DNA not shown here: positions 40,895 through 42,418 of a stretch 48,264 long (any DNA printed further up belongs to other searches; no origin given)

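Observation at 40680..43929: Operon of a HigB toxin, a HigA-HTH::ImmA/IrrE metallopeptidase fusion and a Beta_protein-like gene, facing a PD-(D/E)xK (sce7726-like) gene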

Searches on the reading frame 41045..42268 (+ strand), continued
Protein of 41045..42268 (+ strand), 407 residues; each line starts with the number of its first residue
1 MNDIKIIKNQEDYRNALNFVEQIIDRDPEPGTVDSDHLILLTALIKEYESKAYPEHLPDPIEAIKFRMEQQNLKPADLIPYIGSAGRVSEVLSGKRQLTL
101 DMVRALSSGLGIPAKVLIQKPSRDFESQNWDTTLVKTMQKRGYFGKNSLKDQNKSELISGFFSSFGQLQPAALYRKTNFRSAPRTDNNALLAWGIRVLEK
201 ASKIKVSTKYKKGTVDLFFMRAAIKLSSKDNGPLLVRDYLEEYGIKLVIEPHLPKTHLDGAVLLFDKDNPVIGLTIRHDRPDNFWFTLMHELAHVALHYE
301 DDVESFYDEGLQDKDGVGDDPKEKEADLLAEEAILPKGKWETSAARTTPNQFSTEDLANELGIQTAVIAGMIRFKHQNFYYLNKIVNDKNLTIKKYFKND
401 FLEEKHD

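Call 27: get_annotated_region(hit=H22, flank=4000)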
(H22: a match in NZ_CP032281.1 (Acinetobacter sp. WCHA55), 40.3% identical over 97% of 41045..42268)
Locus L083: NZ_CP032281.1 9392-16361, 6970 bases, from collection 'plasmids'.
description: Acinetobacter sp. WCHA55 plasmid p2_010055, complete sequence
organism: Acinetobacter sp. WCHA55 (NCBI taxid 2004646)
taxonomy: Bacteria; Pseudomonadota; Gammaproteobacteria; Moraxellales; Moraxellaceae; Acinetobacter; Acinetobacter sp. WCHA55
host: -; source: Culture,Sewage; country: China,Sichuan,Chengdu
typing (MOB-suite, as given by PLSDB): non-mobilizable; replicon rep_cluster_1233
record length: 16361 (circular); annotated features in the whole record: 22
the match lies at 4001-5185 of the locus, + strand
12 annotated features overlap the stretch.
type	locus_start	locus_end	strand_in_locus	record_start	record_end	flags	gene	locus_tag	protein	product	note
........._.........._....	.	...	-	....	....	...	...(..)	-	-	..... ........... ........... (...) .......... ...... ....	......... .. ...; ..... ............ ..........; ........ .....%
predicted_resistance_gene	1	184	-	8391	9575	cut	tet(39)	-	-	tetracycline efflux MFS transporter Tet(39)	predicted by amrfinderplus; class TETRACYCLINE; identity 99.49%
CDS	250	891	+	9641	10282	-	-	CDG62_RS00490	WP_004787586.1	TetR/AcrR family transcriptional regulator C-terminal domain-containing protein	GO:0045892 - negative regulation of DNA-templated transcription [Evidence IEA]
CDS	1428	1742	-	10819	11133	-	-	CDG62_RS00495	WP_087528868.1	hypothetical protein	-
CDS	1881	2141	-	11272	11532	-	-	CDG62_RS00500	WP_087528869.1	hypothetical protein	-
CDS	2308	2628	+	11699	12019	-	-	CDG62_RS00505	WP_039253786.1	type II toxin-antitoxin system RelE/ParE family toxin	-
CDS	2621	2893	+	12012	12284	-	nadS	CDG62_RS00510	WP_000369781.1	NadS family protein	-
CDS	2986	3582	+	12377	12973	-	-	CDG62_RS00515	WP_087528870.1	hypothetical protein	-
CDS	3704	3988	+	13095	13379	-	-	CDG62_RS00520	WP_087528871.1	type II toxin-antitoxin system HigB family toxin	-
CDS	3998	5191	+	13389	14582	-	-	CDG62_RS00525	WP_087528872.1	ImmA/IrrE family metallo-endopeptidase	-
CDS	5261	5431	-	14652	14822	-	-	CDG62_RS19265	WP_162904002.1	hypothetical protein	-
CDS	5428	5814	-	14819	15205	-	-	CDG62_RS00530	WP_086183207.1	hypothetical protein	-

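Call 35: get_annotated_region(hit=H30, flank=4000)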
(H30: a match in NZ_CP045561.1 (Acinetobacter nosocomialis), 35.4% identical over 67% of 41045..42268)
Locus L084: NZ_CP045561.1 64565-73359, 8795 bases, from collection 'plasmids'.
description: Acinetobacter nosocomialis strain AC1530 plasmid pAC1530, complete sequence
organism: Acinetobacter nosocomialis (NCBI taxid 106654)
taxonomy: Bacteria; Pseudomonadota; Gammaproteobacteria; Moraxellales; Moraxellaceae; Acinetobacter; Acinetobacter nosocomialis
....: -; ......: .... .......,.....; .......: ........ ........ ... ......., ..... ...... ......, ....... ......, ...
typing (MOB-suite, as given by PLSDB): non-mobilizable
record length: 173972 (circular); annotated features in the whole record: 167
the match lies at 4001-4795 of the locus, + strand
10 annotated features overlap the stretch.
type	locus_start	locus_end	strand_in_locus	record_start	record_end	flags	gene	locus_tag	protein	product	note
CDS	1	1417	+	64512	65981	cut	-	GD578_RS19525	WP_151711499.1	TnsD family Tn7-like transposition protein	-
CDS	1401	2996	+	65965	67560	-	-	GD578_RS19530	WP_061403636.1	Tn7-like element transposition protein TnsE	-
CDS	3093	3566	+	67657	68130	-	-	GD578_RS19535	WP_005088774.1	hypothetical protein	-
CDS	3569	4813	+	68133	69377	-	-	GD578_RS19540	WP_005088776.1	ImmA/IrrE family metallo-endopeptidase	-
CDS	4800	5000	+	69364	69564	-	-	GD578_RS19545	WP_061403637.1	hypothetical protein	-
CDS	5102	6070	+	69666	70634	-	-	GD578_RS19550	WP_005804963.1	IS30 family transposase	-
CDS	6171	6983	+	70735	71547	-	-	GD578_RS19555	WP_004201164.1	subclass B1 metallo-beta-lactamase NDM-1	-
predicted_resistance_gene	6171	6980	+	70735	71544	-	blaNDM-1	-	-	subclass B1 metallo-beta-lactamase NDM-1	predicted by amrfinderplus; class BETA-LACTAM; identity 100.0%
predicted_resistance_gene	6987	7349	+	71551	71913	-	ble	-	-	bleomycin binding protein Ble-MBL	predicted by amrfinderplus; class BLEOMYCIN; identity 100.0%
CDS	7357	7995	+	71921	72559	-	-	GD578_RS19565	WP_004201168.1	phosphoribosylanthranilate isomerase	GO:0000162 - tryptophan biosynthetic process [Evidence IEA]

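Call 36: search_dna_similar(query=window:41045-42268:+, collection=phages, mode=protein, max_evalue=1e-10, max_rows=25)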
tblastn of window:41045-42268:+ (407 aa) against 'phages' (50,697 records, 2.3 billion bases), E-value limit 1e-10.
Records with a match: 34; places in all: 34; records where one place covers at least 80% of the query: 2.
Best place of each record, by identity: <60% 34.
By first word of the organism name: Stx1a-converting 22; Enterobacteria 4; Stx2-converting 2; Stx 2; Escherichia 2; Bacteriophage 1; Achromobacter 1.
By host as written in the record: - 26; Escherichia coli O157:H7 strain 981795 2; Escherichia coli C600 2; Achromobacter sp. 1; Escherichia coli O157:H7 str. 86-24 1; Escherichia coli, strain 4795/97, serotype O84:H4 1; Escherichia coli 1.
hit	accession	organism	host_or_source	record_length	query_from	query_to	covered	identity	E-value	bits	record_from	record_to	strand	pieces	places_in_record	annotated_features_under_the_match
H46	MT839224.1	Bacteriophage sp.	human fecal samples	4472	40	375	83%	28.8%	6e-19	95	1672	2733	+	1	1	record has no annotation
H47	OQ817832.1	Achromobacter phage CF418P1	Achromobacter sp.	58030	52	385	82%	27.4%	4e-16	87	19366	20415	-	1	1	antitoxin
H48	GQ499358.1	Enterobacteria phage ST2-8624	Escherichia coli O157:H7 str. 86-24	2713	5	130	31%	50.8%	5e-28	122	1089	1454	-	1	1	immunity region; similar to bacteriophage H19-B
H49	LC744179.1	Stx1a-converting phage Stx1a_11KH263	-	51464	5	130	31%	50.8%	8e-28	122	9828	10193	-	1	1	none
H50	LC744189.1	Stx1a-converting phage Stx1a_EH182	-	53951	5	130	31%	50.8%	8e-28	122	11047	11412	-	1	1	none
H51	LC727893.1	Stx1a-converting phage Stx1_JNE130812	-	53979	5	130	31%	50.8%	8e-28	122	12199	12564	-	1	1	none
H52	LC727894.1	Stx1a-converting phage Stx1_JNE122536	-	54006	5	130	31%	50.8%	8e-28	122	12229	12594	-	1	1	none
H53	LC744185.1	Stx1a-converting phage Stx1a_PV728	-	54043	5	130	31%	50.8%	8e-28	122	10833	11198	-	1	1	none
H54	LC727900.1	Stx1a-converting phage Stx1_JNE071577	-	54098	5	130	31%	50.8%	8e-28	122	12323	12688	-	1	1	none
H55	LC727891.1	Stx1a-converting phage Stx1_JNE122398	-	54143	5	130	31%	50.8%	8e-28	122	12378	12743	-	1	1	none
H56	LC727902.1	Stx1a-converting phage Stx1_JNE090861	-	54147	5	130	31%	50.8%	8e-28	122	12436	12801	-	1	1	none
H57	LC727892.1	Stx1a-converting phage Stx1_JNE121849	-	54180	5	130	31%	50.8%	8e-28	122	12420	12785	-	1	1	none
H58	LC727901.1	Stx1a-converting phage Stx1_2499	-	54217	5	130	31%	50.8%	8e-28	122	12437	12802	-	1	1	none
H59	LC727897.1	Stx1a-converting phage Stx1_JNE092371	-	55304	5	130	31%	50.8%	8e-28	122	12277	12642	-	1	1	none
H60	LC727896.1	Stx1a-converting phage Stx1_JNE112618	-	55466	5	130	31%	50.8%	8e-28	122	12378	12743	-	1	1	none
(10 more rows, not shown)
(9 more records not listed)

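Call 38: get_annotated_region(hit=H44, flank=4000)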
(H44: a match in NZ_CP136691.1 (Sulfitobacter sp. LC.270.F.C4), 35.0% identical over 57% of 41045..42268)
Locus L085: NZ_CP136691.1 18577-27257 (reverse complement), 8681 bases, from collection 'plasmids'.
description: Sulfitobacter sp. LC.270.F.C4 plasmid unnamed7, complete sequence
organism: Sulfitobacter sp. LC.270.F.C4 (NCBI taxid 3079556)
taxonomy: Bacteria; Pseudomonadota; Alphaproteobacteria; Rhodobacterales; Roseobacteraceae; Sulfitobacter; Sulfitobacter sp. LC.270.F.C4
host: -; source: Macrocystis pyrifera gametophyte,Whole organism,Laboratory; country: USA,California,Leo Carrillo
typing (MOB-suite, as given by PLSDB): mobilizable; replicon rep_cluster_392,rep_cluster_517; relaxase MOBP
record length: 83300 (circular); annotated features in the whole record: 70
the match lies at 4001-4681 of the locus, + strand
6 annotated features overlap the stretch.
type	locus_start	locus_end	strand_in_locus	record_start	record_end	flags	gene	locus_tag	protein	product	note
CDS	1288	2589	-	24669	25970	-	-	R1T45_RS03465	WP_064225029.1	type II toxin-antitoxin system HipA family toxin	-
CDS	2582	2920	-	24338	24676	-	-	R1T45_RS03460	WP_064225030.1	helix-turn-helix transcriptional regulator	-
CDS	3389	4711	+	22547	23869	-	-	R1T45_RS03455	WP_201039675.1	XRE family transcriptional regulator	-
CDS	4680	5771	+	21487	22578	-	-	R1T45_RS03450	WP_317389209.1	beta family protein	-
CDS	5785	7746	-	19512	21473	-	-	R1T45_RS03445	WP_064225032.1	UvrD-helicase domain-containing protein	-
CDS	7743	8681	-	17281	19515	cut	-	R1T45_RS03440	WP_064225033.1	AAA family ATPase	-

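Call 39: find_related_loci(query=A1, collection=viral_contigs, flank=6000)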
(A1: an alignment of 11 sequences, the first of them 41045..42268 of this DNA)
Query A1 (407 aa) in viral_contigs; peptide patterns used: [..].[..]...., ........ (x = any residue, [..] = any of these).
70 stretches matched a pattern; 20 encode a relative of the query (tblastn E <= 1e-3); 20 distinct loci.
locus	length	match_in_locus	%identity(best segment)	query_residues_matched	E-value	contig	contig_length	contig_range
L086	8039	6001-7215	39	1-392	9e-91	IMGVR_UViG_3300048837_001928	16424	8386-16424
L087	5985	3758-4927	39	4-387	4e-84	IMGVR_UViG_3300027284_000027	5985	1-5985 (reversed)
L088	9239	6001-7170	39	4-387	3e-83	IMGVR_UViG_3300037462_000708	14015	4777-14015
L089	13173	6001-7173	38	2-387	2e-78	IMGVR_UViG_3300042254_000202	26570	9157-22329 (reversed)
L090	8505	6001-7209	37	1-399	4e-78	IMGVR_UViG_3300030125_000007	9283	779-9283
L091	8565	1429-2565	39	3-379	1e-75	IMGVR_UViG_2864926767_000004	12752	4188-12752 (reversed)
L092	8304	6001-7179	37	5-397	9e-75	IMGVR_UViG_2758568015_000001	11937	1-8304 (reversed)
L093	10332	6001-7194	36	3-397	1e-66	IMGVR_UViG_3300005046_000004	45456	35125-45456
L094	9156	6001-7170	34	5-397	2e-57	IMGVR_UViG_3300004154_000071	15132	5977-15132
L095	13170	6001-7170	34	5-397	3e-57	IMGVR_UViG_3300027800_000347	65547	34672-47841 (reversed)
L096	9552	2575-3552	35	57-387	5e-49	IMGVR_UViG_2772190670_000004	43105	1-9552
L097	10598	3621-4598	35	57-387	5e-49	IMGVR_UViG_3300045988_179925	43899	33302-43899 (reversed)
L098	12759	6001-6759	38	135-387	2e-46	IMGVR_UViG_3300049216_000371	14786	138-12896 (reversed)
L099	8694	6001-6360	65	1-120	5e-45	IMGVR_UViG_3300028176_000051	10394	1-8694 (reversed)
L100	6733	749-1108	64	1-120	1e-44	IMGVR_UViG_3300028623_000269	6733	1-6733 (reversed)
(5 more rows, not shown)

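Call 70: search_protein_families(library=ncbifam, proteins=[L107:5598-6725:+], max_evalue=0.01)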
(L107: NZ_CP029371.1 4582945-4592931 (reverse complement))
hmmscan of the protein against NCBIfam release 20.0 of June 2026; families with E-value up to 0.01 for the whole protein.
L107:5598-6725:+ (375 aa): 0 families

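Call 71: search_protein_families(library=padloc, proteins=[L107:4111-4371:+, L107:4372-5580:+, L107:5598-6725:+], max_evalue=0.001)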
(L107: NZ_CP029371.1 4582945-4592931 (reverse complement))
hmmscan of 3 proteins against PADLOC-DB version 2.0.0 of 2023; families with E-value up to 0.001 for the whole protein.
L107:4111-4371:+ (86 aa): 4 families
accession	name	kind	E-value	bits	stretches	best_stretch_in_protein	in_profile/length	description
PDLC03978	PD-Lambda-2_A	-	1.4e-28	97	1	1-84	1-84/87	-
PDLC03980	PD-Lambda-2_A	-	2.3e-27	93.5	1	1-84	3-86/92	-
PDLC03981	PD-Lambda-2_A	-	1.5e-14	52.3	1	1-83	1-83/94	-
PDLC03979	PD-Lambda-2_A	-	2.3e-09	35.9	1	1-80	1-80/97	-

L107:4372-5580:+ (402 aa): 9 families
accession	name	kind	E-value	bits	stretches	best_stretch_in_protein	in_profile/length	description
PDLC03982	PD-Lambda-2_B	-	1.3e-186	618.7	1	1-397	1-397/402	-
PDLC03950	RmrA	-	1.7e-07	28.6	1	243-339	152-242/369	-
PDLC04776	PDC-M69B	-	1.8e-05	22.6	1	291-356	82-149/272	-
PDLC03954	RmrA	-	2.4e-05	21.4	1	236-337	155-253/380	-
PDLC03945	RmrA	-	7.9e-05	20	1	245-342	165-257/394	-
PDLC03944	RmrA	-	0.00011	19.4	1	243-348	150-254/384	-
PDLC03948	RmrA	-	0.00011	19.2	1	243-342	161-257/397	-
PDLC04141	capP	-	0.00017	19.2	1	264-346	43-123/242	capP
PDLC03952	RmrA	-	0.00062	16.7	1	242-342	174-270/395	-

L107:5598-6725:+ (375 aa): 4 families
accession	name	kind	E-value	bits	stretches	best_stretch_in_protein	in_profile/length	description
PDLC03984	PD-Lambda-2_C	-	3.7e-164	544.3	1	1-371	1-372/377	-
PDLC03983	PD-Lambda-2_C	-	3.2e-65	218.6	1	4-363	6-354/374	-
PDLC03985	PD-Lambda-2_C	-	4.9e-54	181.3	1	1-192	1-190/192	-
PDLC02985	beta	-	5e-11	40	1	158-358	141-338/355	-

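Call 80: search_solved_structures(query=A1, max_evalue=0.01, show_alignments=2)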
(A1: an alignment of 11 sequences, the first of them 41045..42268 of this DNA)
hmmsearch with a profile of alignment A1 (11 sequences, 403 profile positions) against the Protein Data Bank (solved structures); distinct sequences matched with E-value up to 0.01: 2.
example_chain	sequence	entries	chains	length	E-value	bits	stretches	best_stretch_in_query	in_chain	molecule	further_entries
5ycl_A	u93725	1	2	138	5.3e-13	52.2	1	7-118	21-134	Antitoxin HigA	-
5ifg_B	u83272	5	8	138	7e-13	51.8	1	7-118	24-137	Antitoxin HigA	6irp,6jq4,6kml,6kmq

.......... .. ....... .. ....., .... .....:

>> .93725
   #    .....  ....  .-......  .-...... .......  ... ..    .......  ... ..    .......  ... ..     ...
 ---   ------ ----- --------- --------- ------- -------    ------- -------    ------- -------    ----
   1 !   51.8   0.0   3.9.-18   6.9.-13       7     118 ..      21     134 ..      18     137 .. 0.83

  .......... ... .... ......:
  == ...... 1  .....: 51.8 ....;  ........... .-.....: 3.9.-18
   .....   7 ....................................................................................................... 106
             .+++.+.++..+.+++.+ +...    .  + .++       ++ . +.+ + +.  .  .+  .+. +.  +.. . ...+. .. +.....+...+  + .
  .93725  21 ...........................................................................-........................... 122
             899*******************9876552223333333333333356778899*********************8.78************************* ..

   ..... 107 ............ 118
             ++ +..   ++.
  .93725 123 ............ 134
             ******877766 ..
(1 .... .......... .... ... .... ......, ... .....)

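Call 81: search_protein_families(library=pfam, proteins=[L048:9496-10593:+, L054:9409-10497:+, L057:9383-10960:+, L058:2628-4337:+, L063:9651-11624:+, L065:2685-5678:+, L070:1789-4827:+, L074:9210-9914:+, L076:2210-4051:+, L073:10240-11463:+], max_evalue=0.001)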
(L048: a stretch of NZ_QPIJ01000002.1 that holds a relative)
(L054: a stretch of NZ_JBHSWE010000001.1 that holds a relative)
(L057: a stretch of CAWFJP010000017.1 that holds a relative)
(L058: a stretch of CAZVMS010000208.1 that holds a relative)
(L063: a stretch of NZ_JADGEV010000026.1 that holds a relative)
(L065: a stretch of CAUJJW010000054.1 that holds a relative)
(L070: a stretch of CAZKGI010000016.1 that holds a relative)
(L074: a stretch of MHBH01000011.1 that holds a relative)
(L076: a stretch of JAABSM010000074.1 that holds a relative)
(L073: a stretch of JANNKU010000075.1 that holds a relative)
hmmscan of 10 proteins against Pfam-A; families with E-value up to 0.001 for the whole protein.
L048:9496-10593:+ (365 aa): 1 family
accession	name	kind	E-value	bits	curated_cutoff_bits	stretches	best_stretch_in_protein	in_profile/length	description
PF01939.22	NucS_C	-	0.00028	21.3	24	1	31-94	4-66/124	Endonuclease NucS C-terminal domain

L054:9409-10497:+ (362 aa): 0 families

L057:9383-10960:+ (525 aa): 1 family
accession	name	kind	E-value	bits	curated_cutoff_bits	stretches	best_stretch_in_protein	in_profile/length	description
PF00211.25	Guanylate_cyc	-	2.2e-12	47.4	21.9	2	284-439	3-141/183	Adenylate and Guanylate cyclase catalytic domain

L058:2628-4337:+ (569 aa): 4 families
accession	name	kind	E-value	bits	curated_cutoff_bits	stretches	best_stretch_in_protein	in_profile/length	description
PF18766.7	SWI2_SNF2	-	7.7e-25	88.3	26.7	1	305-535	1-189/221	SWI2/SNF2 ATPase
PF04313.20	HSDR_N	-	8.9e-20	71.8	25.1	1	145-235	107-196/198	Type I restriction enzyme R protein N terminus (HSDR_N)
PF04851.21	ResIII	-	1.4e-14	54.7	22.5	1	302-493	4-163/164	Type III restriction enzyme, res subunit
PF00270.35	DEAD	-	1.2e-06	28.8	26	1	323-498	14-165/167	DEAD/DEAH box helicase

L063:9651-11624:+ (657 aa): 1 family
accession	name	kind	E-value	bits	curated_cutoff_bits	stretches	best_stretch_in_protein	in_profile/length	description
PF13576.12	Pentapeptide_3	-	3.2e-47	159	27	12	151-196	7-48/48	Pentapeptide repeats (9 copies)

L065:2685-5678:+ (997 aa): 3 families
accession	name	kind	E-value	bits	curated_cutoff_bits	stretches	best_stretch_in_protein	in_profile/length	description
PF03781.23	FGE-sulfatase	-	1.3e-49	169.6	23.3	1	724-991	4-254/255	Sulfatase-modifying factor enzyme 1-like domain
PF05729.18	NACHT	-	7.2e-09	36.1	26.7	1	312-396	77-166/167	NACHT domain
PF25199.1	nSTAND_NTPase5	-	0.00058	20.1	34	0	285-359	70-134/145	Novel STAND NTPase 5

L070:1789-4827:+ (1012 aa): 5 families
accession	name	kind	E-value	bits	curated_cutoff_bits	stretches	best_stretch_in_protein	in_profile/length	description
PF18766.7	SWI2_SNF2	-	6.4e-27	95.1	26.7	1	305-542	1-190/221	SWI2/SNF2 ATPase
PF04313.20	HSDR_N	-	9.2e-21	75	25.1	1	144-235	106-196/198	Type I restriction enzyme R protein N terminus (HSDR_N)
PF22679.2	T1R_D3-like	-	2e-15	58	27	1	669-731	90-156/158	Type I restriction enzyme subunit R domain 3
PF04851.21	ResIII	-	4e-15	56.6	22.5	1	302-499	4-163/164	Type III restriction enzyme, res subunit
PF00270.35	DEAD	-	2e-06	28.1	26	1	314-448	12-136/167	DEAD/DEAH box helicase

L074:9210-9914:+ (234 aa): 0 families

L076:2210-4051:+ (613 aa): 4 families
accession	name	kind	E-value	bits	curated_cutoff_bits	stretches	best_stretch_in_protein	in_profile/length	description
PF02384.22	N6_Mtase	-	3.1e-58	198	20.4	2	170-345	3-178/311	N-6 DNA Methylase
PF01170.24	UPF0020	-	4.1e-07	30.3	22.3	1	203-308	19-132/197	RMKL-like, methyltransferase domain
PF12161.14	HsdM_N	-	6.1e-06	27.3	24.5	1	18-102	2-92/135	HsdM N-terminal domain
PF20473.4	MmeI_Mtase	-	0.00071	19.3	27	0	216-246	23-53/259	MmeI, DNA-methyltransferase domain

L073:10240-11463:+ (407 aa): 0 families
